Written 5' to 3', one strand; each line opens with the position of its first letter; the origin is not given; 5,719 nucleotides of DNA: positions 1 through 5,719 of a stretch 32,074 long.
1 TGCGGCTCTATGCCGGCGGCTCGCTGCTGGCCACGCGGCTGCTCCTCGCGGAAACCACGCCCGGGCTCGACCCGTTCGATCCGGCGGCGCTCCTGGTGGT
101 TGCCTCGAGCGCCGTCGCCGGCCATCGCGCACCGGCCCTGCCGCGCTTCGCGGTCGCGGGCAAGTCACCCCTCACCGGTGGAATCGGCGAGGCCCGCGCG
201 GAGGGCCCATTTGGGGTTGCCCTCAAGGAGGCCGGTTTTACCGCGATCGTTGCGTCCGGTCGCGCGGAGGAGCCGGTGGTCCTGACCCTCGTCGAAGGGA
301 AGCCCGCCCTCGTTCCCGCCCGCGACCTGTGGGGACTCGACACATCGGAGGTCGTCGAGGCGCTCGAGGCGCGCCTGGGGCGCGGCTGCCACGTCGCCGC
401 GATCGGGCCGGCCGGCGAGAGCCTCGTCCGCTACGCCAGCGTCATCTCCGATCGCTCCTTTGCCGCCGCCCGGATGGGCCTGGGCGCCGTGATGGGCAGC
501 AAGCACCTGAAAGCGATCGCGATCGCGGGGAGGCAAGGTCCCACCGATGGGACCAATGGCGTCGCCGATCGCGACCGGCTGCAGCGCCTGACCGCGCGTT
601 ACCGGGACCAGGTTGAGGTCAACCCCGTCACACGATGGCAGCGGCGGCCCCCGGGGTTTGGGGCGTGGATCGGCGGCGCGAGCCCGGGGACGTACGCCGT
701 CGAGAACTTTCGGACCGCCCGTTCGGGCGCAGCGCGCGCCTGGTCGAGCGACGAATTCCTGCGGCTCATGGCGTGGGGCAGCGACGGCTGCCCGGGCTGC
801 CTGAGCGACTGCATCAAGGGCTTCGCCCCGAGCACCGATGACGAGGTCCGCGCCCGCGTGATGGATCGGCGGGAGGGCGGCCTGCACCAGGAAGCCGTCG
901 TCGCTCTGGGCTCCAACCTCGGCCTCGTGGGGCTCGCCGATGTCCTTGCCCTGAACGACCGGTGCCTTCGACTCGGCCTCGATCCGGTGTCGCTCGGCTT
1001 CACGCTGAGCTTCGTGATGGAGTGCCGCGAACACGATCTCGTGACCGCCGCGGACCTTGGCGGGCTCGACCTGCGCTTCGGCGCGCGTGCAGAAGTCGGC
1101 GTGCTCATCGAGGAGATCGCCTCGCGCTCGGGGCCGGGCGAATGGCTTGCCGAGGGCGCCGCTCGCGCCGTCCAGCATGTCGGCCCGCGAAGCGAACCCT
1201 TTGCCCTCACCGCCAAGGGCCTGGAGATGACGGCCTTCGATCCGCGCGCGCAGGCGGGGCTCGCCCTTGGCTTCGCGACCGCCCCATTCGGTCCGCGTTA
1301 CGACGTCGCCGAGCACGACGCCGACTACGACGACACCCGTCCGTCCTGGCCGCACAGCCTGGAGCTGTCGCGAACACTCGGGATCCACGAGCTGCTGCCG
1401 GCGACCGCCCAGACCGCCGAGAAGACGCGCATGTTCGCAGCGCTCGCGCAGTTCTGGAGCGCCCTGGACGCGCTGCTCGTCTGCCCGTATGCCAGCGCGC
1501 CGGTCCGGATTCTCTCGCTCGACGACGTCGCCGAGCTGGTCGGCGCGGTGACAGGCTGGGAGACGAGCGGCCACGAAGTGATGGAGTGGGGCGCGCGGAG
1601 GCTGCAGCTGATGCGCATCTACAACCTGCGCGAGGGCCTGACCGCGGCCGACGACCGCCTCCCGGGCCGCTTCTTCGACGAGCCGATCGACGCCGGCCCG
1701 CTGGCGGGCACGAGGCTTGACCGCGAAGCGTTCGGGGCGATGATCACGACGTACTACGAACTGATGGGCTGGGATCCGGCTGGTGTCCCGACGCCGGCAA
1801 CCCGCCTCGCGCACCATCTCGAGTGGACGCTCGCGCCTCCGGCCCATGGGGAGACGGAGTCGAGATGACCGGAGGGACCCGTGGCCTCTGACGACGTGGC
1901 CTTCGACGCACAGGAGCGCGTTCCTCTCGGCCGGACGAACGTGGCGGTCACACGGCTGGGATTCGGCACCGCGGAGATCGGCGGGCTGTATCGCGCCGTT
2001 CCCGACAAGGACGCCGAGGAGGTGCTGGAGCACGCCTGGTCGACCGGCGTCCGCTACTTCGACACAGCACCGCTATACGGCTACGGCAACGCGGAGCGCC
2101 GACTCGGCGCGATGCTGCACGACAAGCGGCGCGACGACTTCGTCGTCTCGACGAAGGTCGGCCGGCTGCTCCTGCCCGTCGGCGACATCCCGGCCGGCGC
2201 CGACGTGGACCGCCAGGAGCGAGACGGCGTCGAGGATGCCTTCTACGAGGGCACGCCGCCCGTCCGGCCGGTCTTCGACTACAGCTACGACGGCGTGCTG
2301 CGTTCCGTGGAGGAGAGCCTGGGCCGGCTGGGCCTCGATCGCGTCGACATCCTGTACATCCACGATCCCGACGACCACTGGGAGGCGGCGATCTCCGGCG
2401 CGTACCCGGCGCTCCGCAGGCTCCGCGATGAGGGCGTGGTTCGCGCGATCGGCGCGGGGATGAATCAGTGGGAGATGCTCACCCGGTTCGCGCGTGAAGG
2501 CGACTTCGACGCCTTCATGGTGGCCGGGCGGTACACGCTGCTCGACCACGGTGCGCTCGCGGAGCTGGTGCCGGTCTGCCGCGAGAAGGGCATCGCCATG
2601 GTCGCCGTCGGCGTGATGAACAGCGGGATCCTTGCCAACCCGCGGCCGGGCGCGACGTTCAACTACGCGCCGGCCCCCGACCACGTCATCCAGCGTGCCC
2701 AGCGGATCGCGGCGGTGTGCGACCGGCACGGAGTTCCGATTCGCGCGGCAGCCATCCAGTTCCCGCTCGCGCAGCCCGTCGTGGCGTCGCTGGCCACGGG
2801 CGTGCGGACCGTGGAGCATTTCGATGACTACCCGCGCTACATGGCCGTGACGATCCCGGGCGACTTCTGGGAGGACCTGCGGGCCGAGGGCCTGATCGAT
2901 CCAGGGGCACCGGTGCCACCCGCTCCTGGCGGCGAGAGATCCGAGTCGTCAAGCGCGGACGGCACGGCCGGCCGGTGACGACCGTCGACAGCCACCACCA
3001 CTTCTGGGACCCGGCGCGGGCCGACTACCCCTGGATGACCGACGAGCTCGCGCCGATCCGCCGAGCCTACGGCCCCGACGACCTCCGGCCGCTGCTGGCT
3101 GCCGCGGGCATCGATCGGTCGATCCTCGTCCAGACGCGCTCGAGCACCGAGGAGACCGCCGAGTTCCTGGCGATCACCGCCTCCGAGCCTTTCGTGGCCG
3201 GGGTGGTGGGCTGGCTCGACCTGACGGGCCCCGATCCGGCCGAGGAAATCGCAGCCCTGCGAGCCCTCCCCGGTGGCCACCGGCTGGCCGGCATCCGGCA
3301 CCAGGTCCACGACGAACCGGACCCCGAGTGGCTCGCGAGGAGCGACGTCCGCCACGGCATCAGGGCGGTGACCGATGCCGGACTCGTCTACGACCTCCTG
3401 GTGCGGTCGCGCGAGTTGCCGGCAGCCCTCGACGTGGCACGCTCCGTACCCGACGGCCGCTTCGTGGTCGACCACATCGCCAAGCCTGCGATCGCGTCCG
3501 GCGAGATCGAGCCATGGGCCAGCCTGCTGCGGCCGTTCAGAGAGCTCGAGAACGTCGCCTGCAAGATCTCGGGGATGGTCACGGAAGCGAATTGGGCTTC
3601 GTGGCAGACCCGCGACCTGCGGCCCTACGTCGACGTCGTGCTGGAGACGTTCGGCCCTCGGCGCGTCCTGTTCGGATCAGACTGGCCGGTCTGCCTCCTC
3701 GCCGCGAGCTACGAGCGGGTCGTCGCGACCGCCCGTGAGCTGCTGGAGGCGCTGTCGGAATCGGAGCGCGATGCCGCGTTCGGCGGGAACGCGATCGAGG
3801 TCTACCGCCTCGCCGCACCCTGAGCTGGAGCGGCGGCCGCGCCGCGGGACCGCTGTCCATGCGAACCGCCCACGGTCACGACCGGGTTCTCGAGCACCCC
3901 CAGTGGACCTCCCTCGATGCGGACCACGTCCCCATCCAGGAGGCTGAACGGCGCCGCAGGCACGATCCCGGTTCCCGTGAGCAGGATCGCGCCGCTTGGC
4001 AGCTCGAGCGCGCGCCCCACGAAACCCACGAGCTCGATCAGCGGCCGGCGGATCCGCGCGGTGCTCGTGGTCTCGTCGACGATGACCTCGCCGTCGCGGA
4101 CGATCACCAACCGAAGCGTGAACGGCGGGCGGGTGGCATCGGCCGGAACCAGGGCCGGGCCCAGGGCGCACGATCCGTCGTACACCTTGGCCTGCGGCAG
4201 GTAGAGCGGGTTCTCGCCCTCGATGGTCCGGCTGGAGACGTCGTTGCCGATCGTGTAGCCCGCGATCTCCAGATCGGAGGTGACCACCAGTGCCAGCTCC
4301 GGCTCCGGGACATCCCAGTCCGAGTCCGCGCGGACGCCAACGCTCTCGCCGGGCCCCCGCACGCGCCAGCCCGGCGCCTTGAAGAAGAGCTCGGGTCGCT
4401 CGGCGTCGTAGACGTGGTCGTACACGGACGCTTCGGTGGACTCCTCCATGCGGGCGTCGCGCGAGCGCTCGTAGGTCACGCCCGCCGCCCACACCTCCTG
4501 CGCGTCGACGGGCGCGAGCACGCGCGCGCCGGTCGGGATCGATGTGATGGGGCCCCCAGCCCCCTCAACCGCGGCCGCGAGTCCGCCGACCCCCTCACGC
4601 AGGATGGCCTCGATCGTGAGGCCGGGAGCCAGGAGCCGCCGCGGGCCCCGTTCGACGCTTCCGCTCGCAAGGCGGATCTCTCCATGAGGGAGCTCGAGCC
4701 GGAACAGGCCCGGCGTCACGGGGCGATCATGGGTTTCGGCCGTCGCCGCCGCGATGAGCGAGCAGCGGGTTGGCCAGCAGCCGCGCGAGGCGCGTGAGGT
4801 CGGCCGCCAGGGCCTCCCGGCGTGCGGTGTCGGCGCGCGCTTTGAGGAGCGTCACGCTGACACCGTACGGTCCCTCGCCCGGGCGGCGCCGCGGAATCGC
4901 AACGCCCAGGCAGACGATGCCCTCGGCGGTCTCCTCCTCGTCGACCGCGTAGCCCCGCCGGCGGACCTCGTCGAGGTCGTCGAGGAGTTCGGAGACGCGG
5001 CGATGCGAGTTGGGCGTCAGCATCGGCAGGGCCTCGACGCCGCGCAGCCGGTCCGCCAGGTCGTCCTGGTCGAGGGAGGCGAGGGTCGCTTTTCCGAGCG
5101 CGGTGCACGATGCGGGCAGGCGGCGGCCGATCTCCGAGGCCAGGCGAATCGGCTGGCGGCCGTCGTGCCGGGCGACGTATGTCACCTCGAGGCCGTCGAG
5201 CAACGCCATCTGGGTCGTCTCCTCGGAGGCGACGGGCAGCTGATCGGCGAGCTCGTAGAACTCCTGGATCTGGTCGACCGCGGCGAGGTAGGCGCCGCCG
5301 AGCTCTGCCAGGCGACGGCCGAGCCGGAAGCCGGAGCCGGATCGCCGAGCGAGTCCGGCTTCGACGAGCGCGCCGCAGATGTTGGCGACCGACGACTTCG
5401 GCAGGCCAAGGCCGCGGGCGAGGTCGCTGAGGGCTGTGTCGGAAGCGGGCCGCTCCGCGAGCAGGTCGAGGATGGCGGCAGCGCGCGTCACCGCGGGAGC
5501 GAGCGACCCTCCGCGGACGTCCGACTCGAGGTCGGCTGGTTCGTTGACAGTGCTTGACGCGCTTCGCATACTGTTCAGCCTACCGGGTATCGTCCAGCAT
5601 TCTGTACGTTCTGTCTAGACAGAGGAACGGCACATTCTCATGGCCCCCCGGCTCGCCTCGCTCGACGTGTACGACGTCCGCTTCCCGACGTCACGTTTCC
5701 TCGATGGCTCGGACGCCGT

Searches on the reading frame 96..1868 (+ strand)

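Call 20: search_protein_families(library=pfam, proteins=[window:96-1868:+], max_evalue=0.001)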
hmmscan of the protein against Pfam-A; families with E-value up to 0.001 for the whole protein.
window:96-1868:+ (590 aa): 2 families
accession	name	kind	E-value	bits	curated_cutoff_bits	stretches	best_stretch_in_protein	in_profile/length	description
PF01314.23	AFOR_C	-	1e-79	268.9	27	1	195-569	33-379/385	Aldehyde ferredoxin oxidoreductase, domains 2 & 3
PF02730.20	AFOR_N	-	1.4e-43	149.4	29.8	1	3-145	57-198/199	Aldehyde ferredoxin oxidoreductase, N-terminal domain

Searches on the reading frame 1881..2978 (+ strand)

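Call 20: search_protein_families(library=pfam, proteins=[window:1881-2978:+], max_evalue=0.001)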
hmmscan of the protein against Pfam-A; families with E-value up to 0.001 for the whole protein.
window:1881-2978:+ (365 aa): 1 family
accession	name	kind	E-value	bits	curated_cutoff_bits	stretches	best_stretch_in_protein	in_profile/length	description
PF00248.27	Aldo_ket_red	-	2.1e-48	165.3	24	1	25-334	1-287/291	Aldo/keto reductase family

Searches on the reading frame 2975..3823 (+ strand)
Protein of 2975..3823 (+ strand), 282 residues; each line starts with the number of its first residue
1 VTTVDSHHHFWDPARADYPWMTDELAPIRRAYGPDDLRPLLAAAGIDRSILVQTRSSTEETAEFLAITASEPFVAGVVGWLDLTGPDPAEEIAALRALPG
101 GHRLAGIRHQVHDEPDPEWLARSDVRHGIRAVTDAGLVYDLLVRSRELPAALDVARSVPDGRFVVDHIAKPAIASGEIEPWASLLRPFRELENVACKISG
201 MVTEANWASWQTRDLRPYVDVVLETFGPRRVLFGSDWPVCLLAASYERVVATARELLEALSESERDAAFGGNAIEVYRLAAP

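Call 20: search_protein_families(library=pfam, proteins=[window:2975-3823:+], max_evalue=0.001)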
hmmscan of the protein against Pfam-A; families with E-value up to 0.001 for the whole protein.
window:2975-3823:+ (282 aa): 1 family
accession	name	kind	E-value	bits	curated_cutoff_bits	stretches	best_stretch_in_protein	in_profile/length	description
PF04909.20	Amidohydro_2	-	4.4e-55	187.9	26.4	1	4-279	1-289/289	Amidohydrolase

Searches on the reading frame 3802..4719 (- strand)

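Call 20: search_protein_families(library=pfam, proteins=[window:3802-4719:-], max_evalue=0.001)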
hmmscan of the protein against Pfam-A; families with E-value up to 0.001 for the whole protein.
window:3802-4719:- (305 aa): 1 family
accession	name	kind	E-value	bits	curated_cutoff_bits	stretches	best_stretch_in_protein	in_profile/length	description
PF01557.24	FAA_hydrolase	-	3.2e-21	76.4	23.9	1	106-281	28-214/214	Fumarylacetoacetate (FAA) hydrolase C-terminal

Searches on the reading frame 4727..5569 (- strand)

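Call 20: search_protein_families(library=pfam, proteins=[window:4727-5569:-], max_evalue=0.001)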
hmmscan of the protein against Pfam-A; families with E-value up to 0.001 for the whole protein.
window:4727-5569:- (280 aa): 4 families
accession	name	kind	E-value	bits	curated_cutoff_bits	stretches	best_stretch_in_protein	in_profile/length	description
PF01614.24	IclR_C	-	2.3e-31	109.1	24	1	94-263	3-170/174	Bacterial transcriptional regulator IclR C-terminal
PF09339.16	HTH_IclR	-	4.8e-12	45.9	22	1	26-76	1-50/52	IclR helix-turn-helix domain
PF12802.13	MarR_2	-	2.2e-06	28.1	27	1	30-77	7-53/61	MarR family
PF25213.1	HVO_A0261_N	-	0.00099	19.4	35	1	27-103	10-79/86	HVO_A0261 N-terminal domain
